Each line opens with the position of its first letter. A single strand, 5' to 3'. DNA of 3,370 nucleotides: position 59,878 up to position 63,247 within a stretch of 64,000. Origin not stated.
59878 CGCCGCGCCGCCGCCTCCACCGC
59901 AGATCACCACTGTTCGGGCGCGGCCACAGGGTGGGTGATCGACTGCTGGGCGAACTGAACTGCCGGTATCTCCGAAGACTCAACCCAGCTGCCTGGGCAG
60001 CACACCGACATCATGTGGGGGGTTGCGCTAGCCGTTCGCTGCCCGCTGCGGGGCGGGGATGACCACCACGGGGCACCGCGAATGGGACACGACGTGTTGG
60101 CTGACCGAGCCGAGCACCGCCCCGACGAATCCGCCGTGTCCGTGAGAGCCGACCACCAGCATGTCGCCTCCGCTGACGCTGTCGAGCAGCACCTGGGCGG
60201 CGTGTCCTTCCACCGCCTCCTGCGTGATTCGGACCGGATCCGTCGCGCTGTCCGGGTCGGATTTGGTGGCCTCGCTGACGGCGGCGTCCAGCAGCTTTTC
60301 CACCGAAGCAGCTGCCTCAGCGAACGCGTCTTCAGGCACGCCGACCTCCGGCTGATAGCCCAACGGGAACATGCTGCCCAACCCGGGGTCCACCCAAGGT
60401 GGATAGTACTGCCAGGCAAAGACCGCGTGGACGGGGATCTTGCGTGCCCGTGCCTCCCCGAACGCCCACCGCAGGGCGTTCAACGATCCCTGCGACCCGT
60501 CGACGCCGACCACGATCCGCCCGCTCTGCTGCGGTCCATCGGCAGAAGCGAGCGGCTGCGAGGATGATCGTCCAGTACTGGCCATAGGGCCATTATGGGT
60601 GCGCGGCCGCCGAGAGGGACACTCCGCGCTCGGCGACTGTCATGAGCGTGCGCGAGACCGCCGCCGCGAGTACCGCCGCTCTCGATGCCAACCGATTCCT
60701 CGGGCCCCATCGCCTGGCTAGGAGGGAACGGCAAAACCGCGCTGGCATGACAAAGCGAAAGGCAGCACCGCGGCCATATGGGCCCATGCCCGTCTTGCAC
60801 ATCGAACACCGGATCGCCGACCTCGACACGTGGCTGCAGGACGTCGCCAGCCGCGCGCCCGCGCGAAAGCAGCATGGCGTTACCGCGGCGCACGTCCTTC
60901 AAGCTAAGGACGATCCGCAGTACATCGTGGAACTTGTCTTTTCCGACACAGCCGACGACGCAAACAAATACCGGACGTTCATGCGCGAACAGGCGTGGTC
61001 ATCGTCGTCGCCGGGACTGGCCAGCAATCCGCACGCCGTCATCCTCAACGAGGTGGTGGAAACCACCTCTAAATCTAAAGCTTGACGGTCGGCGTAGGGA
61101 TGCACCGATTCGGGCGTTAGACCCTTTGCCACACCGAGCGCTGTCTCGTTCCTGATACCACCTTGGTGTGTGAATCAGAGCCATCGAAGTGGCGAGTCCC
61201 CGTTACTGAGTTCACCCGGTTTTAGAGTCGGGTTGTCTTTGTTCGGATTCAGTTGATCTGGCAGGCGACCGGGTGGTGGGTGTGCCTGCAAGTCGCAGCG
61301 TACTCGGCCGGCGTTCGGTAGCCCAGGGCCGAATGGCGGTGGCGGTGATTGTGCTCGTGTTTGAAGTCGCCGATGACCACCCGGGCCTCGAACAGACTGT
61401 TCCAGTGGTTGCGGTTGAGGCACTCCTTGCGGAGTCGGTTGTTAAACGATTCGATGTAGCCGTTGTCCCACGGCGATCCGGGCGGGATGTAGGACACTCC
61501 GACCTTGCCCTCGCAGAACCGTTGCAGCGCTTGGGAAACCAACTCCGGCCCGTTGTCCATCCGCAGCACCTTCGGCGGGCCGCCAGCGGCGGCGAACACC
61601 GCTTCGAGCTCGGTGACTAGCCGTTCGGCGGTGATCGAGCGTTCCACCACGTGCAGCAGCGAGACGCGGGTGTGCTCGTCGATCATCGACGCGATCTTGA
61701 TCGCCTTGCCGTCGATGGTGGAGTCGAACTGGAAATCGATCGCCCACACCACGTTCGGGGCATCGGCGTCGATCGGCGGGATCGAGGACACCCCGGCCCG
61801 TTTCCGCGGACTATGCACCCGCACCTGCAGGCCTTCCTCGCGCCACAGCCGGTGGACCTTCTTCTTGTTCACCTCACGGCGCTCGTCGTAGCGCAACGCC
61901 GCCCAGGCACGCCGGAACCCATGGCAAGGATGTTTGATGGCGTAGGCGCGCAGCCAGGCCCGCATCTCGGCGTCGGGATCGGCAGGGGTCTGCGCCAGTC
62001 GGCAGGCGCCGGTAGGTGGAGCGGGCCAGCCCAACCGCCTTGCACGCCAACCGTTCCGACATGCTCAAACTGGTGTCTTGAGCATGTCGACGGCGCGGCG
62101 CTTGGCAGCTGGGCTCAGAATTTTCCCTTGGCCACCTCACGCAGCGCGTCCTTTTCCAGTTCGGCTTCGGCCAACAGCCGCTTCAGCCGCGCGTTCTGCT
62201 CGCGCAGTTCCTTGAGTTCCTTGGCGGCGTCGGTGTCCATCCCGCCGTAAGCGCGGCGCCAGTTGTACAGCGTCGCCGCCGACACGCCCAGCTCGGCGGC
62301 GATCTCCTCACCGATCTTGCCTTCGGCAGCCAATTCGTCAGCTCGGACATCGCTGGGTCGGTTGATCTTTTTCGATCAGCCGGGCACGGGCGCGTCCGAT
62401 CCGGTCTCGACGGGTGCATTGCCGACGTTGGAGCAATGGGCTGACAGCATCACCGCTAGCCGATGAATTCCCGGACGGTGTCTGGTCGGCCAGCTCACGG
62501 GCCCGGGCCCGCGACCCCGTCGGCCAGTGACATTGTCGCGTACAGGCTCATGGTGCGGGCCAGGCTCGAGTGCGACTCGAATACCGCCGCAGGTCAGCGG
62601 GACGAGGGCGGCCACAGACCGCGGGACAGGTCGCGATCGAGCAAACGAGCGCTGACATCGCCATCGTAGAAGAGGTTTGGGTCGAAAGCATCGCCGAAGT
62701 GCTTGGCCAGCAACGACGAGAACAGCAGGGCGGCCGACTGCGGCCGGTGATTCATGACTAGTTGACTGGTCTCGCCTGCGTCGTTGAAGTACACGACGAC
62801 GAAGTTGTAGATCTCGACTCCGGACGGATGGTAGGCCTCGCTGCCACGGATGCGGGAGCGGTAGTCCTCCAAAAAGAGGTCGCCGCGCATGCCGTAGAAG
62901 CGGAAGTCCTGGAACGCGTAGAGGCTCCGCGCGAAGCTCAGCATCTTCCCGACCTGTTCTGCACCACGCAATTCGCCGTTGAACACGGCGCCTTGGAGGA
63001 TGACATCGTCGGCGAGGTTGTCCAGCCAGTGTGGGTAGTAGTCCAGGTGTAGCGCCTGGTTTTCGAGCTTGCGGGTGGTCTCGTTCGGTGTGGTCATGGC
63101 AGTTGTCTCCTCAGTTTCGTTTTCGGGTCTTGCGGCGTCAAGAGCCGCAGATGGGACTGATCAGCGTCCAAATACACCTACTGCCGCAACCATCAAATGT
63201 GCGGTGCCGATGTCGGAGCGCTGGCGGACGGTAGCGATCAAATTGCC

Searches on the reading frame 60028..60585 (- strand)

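Call 24: search_protein_families(library=pfam, proteins=[window:60028-60585:-], max_evalue=0.01)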
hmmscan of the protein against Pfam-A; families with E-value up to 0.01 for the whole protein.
window:60028-60585:- (185 aa): 1 family
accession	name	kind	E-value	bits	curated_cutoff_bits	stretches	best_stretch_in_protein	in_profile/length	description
PF00582.32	Usp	-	2.9e-24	86.7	24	1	23-177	4-141/141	Universal stress protein family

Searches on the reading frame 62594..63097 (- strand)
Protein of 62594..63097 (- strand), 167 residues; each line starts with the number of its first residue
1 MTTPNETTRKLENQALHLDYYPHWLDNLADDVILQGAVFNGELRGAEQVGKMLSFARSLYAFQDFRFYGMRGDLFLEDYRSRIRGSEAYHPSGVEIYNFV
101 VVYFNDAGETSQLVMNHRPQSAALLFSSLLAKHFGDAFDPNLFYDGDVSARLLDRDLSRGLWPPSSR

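Call 24: search_protein_families(library=pfam, proteins=[window:62594-63097:-], max_evalue=0.01)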
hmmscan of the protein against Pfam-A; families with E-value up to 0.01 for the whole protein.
window:62594-63097:- (167 aa): 0 families

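Call 48: find_encoding_contigs(protein=window:62594-63097:-, flank=10000, max_places=4)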
Protein window:62594-63097:- (167 aa): 2 contigs read that carry it; 2 places shown.
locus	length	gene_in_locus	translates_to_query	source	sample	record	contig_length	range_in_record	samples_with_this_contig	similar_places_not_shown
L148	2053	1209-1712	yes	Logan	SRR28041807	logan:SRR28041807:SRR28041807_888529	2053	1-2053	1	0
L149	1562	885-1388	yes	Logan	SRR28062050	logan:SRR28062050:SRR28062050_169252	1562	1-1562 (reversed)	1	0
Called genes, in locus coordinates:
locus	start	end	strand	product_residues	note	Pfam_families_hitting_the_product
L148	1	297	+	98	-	?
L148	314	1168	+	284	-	-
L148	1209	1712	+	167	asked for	-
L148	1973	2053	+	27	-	?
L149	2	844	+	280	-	?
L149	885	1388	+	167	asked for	-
